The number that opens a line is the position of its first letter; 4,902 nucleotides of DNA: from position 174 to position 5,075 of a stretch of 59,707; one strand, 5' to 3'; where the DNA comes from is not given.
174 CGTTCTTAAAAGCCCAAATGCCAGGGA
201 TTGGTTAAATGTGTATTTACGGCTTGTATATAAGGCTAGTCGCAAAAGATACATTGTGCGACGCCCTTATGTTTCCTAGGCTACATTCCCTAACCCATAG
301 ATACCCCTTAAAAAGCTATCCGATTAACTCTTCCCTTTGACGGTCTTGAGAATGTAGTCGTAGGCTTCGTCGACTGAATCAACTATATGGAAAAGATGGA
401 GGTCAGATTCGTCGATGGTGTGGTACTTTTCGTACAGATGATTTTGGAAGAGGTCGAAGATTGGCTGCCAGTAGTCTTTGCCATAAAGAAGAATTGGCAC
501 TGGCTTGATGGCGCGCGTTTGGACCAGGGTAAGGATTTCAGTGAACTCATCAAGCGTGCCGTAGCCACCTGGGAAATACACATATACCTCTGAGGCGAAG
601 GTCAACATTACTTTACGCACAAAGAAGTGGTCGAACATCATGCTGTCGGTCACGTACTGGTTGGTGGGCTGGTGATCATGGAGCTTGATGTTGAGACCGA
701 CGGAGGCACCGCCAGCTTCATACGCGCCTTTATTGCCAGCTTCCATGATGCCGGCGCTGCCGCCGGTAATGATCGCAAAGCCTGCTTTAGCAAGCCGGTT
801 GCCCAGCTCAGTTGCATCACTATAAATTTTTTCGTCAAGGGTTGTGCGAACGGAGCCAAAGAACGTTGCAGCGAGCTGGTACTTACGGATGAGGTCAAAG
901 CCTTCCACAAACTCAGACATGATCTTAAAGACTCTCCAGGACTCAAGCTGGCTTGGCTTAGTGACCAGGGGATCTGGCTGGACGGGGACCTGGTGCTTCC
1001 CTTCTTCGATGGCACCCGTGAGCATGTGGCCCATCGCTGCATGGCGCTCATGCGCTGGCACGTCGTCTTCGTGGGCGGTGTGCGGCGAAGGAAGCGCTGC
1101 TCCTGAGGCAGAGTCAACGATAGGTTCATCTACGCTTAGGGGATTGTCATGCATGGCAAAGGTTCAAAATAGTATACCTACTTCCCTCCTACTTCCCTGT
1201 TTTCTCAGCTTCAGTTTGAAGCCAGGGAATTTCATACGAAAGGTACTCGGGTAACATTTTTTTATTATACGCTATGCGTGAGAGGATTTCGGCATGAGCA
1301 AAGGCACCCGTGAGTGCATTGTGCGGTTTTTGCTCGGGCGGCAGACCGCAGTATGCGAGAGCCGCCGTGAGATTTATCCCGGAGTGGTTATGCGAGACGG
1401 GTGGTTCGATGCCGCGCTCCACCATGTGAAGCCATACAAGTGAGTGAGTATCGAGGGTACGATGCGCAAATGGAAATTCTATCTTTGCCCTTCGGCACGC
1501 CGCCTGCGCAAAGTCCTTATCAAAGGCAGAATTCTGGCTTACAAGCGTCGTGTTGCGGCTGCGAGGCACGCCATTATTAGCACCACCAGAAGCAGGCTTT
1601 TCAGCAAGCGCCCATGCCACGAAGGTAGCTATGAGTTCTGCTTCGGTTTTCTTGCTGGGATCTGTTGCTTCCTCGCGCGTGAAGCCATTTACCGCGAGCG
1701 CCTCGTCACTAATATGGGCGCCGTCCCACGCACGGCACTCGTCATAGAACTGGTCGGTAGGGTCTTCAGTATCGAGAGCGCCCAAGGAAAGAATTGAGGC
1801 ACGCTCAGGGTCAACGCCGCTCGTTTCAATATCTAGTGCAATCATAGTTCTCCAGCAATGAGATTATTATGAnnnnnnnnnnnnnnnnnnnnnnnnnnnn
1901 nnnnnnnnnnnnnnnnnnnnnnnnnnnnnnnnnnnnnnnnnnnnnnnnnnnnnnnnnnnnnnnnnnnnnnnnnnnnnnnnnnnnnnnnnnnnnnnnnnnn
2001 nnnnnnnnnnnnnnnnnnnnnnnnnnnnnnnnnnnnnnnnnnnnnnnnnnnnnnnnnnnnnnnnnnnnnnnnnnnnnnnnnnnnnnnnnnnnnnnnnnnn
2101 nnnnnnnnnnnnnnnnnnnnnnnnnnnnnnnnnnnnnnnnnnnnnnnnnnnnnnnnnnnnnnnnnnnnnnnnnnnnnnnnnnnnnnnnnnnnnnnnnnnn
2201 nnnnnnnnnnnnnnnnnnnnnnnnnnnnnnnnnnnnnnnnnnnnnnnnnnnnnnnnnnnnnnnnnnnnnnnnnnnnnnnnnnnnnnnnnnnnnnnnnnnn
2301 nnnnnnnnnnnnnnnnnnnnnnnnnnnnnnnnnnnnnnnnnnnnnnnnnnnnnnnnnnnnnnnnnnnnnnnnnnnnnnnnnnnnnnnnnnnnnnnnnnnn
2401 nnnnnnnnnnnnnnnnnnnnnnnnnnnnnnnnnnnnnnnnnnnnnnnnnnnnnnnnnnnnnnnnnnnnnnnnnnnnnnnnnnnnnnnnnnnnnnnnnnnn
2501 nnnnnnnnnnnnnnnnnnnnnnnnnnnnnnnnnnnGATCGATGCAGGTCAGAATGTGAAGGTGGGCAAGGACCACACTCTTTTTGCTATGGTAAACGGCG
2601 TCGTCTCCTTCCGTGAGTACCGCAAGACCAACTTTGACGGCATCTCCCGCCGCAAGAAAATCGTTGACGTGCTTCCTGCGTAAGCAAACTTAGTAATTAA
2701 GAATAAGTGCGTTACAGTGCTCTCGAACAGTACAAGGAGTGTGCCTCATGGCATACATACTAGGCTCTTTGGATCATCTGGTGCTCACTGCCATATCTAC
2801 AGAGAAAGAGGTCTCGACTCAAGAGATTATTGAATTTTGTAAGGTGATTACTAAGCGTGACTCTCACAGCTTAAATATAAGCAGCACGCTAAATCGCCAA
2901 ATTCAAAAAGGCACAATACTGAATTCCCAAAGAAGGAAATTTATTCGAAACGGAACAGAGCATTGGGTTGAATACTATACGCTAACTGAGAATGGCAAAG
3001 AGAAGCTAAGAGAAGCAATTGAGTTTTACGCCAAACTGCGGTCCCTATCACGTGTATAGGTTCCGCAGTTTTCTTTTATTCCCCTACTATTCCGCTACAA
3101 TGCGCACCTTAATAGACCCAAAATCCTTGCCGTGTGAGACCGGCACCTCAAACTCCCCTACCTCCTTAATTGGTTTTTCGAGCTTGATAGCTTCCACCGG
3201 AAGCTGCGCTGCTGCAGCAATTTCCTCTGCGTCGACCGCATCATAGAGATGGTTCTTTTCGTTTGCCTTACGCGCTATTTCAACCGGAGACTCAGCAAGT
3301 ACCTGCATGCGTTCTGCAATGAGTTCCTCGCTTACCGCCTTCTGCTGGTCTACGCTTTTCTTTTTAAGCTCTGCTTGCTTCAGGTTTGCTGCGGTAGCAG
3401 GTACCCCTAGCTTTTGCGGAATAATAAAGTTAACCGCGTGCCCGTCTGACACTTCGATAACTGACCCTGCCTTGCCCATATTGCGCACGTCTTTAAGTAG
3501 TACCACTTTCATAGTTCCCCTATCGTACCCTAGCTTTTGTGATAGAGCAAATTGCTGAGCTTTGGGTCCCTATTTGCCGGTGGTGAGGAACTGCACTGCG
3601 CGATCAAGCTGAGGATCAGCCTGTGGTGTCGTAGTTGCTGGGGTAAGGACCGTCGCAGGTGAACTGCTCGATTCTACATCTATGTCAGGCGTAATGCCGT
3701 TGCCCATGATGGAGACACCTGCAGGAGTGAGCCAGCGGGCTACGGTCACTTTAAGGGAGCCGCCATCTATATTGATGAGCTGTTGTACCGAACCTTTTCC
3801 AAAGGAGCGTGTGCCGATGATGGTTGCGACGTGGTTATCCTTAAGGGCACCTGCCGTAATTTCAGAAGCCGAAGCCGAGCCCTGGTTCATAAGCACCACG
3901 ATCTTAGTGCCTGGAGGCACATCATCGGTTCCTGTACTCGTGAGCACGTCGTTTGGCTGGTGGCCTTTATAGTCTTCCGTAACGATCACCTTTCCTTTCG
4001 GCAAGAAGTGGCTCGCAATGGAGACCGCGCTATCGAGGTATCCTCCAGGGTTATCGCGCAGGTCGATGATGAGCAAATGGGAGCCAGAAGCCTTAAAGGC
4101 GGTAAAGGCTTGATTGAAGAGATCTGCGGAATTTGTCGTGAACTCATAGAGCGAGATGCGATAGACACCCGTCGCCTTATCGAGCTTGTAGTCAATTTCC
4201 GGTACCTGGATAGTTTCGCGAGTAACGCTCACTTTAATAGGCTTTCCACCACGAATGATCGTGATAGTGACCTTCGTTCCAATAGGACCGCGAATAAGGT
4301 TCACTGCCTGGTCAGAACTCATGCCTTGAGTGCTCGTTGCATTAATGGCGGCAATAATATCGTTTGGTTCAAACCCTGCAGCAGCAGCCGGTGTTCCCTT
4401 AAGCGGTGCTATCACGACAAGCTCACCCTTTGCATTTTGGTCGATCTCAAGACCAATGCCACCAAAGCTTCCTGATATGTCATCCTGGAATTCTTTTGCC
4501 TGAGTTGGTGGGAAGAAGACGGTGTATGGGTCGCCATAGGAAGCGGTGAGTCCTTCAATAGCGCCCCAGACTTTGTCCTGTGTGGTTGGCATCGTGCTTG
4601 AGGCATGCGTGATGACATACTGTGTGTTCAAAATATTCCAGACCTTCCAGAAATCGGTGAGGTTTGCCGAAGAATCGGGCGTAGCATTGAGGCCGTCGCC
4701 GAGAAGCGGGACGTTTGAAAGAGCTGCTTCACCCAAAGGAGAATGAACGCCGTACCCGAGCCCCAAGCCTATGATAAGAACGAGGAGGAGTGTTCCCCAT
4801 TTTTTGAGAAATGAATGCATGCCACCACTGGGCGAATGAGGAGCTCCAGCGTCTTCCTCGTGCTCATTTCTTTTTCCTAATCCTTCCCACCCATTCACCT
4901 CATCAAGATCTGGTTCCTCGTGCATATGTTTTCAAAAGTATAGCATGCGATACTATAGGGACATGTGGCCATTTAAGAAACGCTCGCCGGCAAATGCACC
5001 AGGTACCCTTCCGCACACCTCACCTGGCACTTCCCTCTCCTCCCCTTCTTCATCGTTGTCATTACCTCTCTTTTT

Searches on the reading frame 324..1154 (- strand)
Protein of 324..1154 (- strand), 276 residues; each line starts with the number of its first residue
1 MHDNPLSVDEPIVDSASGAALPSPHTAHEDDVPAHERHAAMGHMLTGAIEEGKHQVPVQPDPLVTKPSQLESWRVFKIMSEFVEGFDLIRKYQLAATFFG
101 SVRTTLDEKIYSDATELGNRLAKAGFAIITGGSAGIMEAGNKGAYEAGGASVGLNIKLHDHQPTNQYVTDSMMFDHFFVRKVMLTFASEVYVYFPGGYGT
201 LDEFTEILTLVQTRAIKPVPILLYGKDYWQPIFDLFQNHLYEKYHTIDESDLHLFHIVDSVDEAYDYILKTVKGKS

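Call 63: search_protein_families(library=pfam, max_evalue=0.001, proteins=[window:324-1154:-])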
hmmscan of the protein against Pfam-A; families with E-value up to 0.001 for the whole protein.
window:324-1154:- (276 aa): 2 families
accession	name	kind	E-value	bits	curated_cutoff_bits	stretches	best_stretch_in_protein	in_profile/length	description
PF03641.19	Lysine_decarbox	-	6.8e-30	104.4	27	1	137-267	1-130/131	Possible lysine decarboxylase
PF18306.6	LDcluster4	-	4.2e-17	62.6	26.3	1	100-205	8-111/151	SLOG cluster4 family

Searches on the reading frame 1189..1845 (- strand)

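Call 63: search_protein_families(library=pfam, max_evalue=0.001, proteins=[window:1189-1845:-])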
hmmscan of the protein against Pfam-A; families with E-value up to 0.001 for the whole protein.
window:1189-1845:- (218 aa): 2 families
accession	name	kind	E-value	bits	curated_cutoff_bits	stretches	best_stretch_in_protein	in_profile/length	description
PF00929.31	RNase_T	-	6.8e-08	33.7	24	1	2-187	1-163/164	Exonuclease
PF16473.11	Rv2179c-like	-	0.00019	21.6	27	1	2-191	3-176/177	3'-5' exoribonuclease Rv2179c-like domain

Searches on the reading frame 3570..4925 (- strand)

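Call 63: search_protein_families(library=pfam, max_evalue=0.001, proteins=[window:3570-4925:-])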
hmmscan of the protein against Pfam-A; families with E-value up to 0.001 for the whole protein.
window:3570-4925:- (451 aa): 4 families
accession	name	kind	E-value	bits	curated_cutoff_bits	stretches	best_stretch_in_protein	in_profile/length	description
PF03572.23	Peptidase_S41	-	6.3e-46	156.4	24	1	257-417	5-165/165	Peptidase family S41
PF00595.29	PDZ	-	1.4e-10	41.9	23.2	1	155-223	10-80/81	PDZ domain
PF17820.7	PDZ_6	-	3.1e-10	40.1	27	1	171-225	2-54/54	PDZ domain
PF13180.12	PDZ_2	-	4.9e-10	40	27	1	155-234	1-78/80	PDZ domain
